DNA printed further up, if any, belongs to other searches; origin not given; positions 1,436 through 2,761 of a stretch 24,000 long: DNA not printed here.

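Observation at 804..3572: Three-gene same-strand cassette: unknown helical protein, DUF4238, DUF2971. Possible multi-gene variant of a single-gene defence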

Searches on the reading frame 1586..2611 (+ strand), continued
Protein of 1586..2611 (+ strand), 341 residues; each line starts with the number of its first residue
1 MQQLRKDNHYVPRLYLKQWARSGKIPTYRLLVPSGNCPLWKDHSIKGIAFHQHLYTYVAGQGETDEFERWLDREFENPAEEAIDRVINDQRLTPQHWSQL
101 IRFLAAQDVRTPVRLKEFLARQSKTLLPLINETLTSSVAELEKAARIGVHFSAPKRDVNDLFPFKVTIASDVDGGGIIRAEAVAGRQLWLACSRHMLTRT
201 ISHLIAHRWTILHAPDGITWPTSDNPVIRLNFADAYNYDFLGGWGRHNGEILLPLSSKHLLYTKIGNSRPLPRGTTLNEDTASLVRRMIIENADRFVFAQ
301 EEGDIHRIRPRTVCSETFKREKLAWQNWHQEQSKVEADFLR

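Call 85: fold_search(model_id=the predicted structure, library=pdb)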
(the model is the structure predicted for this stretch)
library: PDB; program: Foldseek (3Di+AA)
matches with E <= 10: 360; with E <= 0.001: 0
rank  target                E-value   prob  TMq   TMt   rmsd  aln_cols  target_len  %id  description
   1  5ngm_AG               1.9e-01  0.14  0.12  0.21  15.4       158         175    7  2.9S structure of the 70S ribosome composing the S. aureus 100S complex (released 2017-10-04)
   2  6s0x_G                2.4e-01  0.12  0.12  0.21  15.3       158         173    7  Erythromycin Resistant Staphylococcus aureus 70S ribosome (delta R88 A89 uL22) in complex with erythromycin. (released 2019-08-21)
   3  9r2r_C                2.5e-01  0.08  0.07  0.15  20.0       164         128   15  De novo designed M7 protein fold (released 2025-05-14)
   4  6yef_H                3.0e-01  0.14  0.12  0.23  15.7       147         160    7  70S initiation complex with assigned rRNA modifications from Staphylococcus aureus (released 2021-01-27)
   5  2y3m_B                3.3e-01  0.07  0.09  0.17  16.2       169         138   13  Structure of the extra-membranous domain of the secretin HofQ from Actinobacillus actinomycetemcomitans (released 2011-04-27)
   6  2jkg_A                3.7e-01  0.06  0.07  0.13  19.8       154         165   16  Plasmodium falciparum profilin (released 2008-09-23)
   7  7nhk_K                5.2e-01  0.09  0.12  0.21  15.3       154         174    5  LsaA, an antibiotic resistance ABCF, in complex with 70S ribosome from Enterococcus faecalis (released 2021-05-05)
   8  8aaf_a                6.5e-01  0.06  0.12  0.06  25.7       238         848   11  Yeast RQC complex in state G (released 2023-03-08)
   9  2ior                  6.9e-01  0.03  0.12  0.15  21.0       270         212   11  Crystal Structure of the N-terminal Domain of HtpG, the Escherichia coli Hsp90, Bound to ADP (released 2006-11-21)
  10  9iuz_B                7.7e-01  0.04  0.11  0.08  24.5       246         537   12  Constitutively active mutant(Y276H) of Arabidopsis phytochrome B(phyB) in complex with phytochrome-interacting factor  (released 2024-10-02)
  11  9i5t_13               8.2e-01  0.05  0.12  0.19  16.0       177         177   11  50S subunit of P. gingivalis ribosome with Lefamulin (released 2025-08-20)
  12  5fo0_A                8.2e-01  0.02  0.07  0.07  11.5       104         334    8  D298E mutant of FAD synthetase from Corynebacterium ammoniagenes (released 2016-11-30)
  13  3zg8_B                1.0e+00  0.03  0.07  0.06  17.1       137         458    8  Crystal Structure of Penicillin Binding Protein 4 from Listeria monocytogenes in the Ampicillin bound form (released 2013-05-29)
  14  3j9w_BH               1.1e+00  0.11  0.13  0.22  15.1       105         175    8  Cryo-EM structure of the Bacillus subtilis MifM-stalled ribosome complex (released 2015-04-29)
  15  9hc4_GR               1.1e+00  0.08  0.13  0.22  15.3       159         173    8  Cryo-EM structure of P. urativorans 70S ribosome with 2 copies of bS20. (released 2025-03-26)
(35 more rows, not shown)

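Call 88: search_dna_similar(query=window:1586-2611:+, collection=plasmids, mode=protein, max_evalue=0.001, max_rows=20)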
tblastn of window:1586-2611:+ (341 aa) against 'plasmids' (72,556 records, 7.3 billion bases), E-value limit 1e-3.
Records with a match: 13; places in all: 13; records where one place covers at least 80% of the query: 4.
Best place of each record, by identity: <60% 13.
By first word of the organism name: Vibrio 11; Pseudoalteromonas 1; Pseudomonas 1.
By predicted mobility (MOB-suite, as given by PLSDB): non-mobilizable 12; mobilizable 1.
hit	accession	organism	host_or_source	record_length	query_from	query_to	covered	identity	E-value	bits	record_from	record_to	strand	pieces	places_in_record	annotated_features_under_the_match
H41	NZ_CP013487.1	Vibrio alginolyticus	seawater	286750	4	339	99%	38.5%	3e-74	256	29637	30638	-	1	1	DUF4238 domain-containing protein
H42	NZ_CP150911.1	Vibrio parahaemolyticus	Penaeus vannamei,cell culture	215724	4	339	99%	38.2%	2e-73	253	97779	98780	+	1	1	DUF4238 domain-containing protein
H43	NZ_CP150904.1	Vibrio parahaemolyticus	-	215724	4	339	99%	38.2%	2e-73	253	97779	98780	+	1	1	DUF4238 domain-containing protein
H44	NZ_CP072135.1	Pseudoalteromonas xiamenensis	mangrove sediment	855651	5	339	98%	37.2%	4e-67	235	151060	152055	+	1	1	DUF4238 domain-containing protein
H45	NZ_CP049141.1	Pseudomonas nitroreducens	monoculture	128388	255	331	23%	39.3%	1e-7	61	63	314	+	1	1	none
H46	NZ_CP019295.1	Vibrio campbellii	cage-cultured red drum,skin ulcer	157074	4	53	15%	45.1%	3e-5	53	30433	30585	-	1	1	none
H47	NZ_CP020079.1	Vibrio campbellii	Penaeus vannamei,bacteria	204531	4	53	15%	45.1%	3e-5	53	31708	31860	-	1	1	none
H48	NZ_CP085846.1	Vibrio diabolicus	Mactra veneriformis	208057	4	53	15%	45.1%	3e-5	53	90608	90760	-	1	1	none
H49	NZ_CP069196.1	Vibrio diabolicus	Litopenaeus vannamei purchased at the ...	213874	4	53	15%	45.1%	3e-5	53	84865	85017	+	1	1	none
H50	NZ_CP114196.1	Vibrio parahaemolyticus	Penaeus vannamei,cell culture,Shrimp ...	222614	4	53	15%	45.1%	3e-5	53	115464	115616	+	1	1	none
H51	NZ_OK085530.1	Vibrio alginolyticus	-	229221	4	53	15%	45.1%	3e-5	53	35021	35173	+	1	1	none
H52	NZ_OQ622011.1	Vibrio parahaemolyticus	-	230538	4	53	15%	45.1%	3e-5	53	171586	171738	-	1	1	none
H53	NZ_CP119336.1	Vibrio alginolyticus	Takifugu ocellatus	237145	4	53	15%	45.1%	3e-5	53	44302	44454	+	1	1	none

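Call 89: get_annotated_region(hit=H41, flank=4000)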
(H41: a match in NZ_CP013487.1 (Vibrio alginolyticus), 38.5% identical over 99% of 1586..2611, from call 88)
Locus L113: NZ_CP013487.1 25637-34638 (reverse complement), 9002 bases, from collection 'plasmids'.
description: Vibrio alginolyticus strain ATCC 33787 plasmid pMBL287, complete sequence
organism: Vibrio alginolyticus (NCBI taxid 663)
taxonomy: Bacteria; Pseudomonadota; Gammaproteobacteria; Vibrionales; Vibrionaceae; Vibrio; Vibrio alginolyticus
host: -; source: seawater; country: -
typing (MOB-suite, as given by PLSDB): mobilizable; replicon rep_cluster_858; relaxase MOBC
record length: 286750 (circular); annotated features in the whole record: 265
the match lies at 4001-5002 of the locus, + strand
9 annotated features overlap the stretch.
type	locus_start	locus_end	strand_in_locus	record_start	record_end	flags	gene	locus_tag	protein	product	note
CDS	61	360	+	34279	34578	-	-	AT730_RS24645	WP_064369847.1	hypothetical protein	-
CDS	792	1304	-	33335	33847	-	-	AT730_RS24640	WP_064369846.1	hypothetical protein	-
CDS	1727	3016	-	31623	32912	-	-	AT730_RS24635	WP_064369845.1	hypothetical protein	-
CDS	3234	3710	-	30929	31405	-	-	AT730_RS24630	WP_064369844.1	hypothetical protein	-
CDS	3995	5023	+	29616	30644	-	-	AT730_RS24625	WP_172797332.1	DUF4238 domain-containing protein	-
CDS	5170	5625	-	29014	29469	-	-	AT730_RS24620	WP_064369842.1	hypothetical protein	-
CDS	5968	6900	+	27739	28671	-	-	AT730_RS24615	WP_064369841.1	hypothetical protein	-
CDS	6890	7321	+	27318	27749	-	-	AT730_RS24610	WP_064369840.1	hypothetical protein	-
CDS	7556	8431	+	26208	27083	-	-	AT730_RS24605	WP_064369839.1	hypothetical protein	-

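Call 90: get_annotated_region(hit=H44, flank=4000)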
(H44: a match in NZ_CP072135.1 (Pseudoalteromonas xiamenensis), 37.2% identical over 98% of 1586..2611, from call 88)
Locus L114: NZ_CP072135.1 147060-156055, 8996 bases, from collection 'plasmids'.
description: Pseudoalteromonas xiamenensis strain STKMTI.2 plasmid unnamed5, complete sequence
organism: Pseudoalteromonas xiamenensis (NCBI taxid 882626)
taxonomy: Bacteria; Pseudomonadota; Gammaproteobacteria; Alteromonadales; Pseudoalteromonadaceae; Pseudoalteromonas; Pseudoalteromonas xiamenensis
host: -; source: mangrove sediment; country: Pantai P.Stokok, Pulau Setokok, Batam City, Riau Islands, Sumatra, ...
typing (MOB-suite, as given by PLSDB): non-mobilizable
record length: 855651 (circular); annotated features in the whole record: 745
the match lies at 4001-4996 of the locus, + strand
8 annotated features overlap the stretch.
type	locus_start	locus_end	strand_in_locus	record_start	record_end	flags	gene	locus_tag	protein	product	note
CDS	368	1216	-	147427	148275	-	-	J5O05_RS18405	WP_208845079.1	alpha/beta hydrolase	-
CDS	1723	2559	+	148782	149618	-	-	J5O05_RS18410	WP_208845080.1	tyrosine-type recombinase/integrase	GO:0015074 - DNA integration [Evidence IEA]; GO:0006310 - DNA recombination [Evidence IEA]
CDS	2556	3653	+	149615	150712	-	-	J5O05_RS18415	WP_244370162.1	IS91 family transposase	-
CDS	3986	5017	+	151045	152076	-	-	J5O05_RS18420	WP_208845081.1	DUF4238 domain-containing protein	-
CDS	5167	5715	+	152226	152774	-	-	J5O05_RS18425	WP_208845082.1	hypothetical protein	-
CDS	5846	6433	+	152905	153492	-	-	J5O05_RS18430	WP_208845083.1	hypothetical protein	-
CDS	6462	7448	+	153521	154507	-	-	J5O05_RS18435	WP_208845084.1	hypothetical protein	-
CDS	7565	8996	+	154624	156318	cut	-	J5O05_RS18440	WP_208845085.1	AAA family ATPase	-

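Call 96: search_protein_families(library=pfam, proteins=[L022:7030-7491:-, L008:4474-5157:+, L008:5191-5898:+, L009:4082-5095:+], max_evalue=0.01)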
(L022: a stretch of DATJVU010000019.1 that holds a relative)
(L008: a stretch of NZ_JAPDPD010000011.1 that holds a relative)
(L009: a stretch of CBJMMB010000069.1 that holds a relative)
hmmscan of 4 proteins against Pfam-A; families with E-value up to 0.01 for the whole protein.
L022:7030-7491:- (153 aa): 0 families

L008:4474-5157:+ (227 aa): 0 families

L008:5191-5898:+ (235 aa): 0 families

L009:4082-5095:+ (337 aa): 0 families

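Call 113: find_encoding_contigs(protein=P0013, flank=5000, max_places=2)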
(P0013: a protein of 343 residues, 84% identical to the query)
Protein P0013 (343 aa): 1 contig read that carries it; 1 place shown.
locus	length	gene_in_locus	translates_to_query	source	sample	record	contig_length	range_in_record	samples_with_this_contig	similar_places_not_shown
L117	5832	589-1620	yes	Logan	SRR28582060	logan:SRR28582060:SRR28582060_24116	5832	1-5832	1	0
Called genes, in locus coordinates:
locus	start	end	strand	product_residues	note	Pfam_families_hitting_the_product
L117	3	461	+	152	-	?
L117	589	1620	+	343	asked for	PF14022:DUF4238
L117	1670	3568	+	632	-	-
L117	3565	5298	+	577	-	-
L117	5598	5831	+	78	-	?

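Call 114: find_encoding_contigs(protein=P0014, flank=5000, max_places=3)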
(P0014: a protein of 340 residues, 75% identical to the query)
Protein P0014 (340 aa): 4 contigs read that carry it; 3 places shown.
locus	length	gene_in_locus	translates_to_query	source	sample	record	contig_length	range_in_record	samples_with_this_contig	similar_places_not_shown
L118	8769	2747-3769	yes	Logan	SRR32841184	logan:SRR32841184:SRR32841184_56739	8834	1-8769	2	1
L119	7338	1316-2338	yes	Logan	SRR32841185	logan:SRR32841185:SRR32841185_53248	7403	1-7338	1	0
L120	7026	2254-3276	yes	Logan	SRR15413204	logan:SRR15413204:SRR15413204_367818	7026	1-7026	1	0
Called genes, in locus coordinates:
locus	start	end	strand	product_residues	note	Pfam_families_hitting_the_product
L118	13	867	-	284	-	-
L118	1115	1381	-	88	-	-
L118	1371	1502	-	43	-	-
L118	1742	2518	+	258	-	-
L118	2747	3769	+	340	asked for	PF14022:DUF4238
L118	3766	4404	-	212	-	-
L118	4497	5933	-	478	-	PF28123:DUF8370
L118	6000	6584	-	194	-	-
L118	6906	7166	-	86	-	PF09722:Xre_MbcA_ParS_C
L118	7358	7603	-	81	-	-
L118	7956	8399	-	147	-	-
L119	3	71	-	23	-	?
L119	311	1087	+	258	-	-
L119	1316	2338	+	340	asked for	PF14022:DUF4238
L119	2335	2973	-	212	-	-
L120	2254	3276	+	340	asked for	PF14022:DUF4238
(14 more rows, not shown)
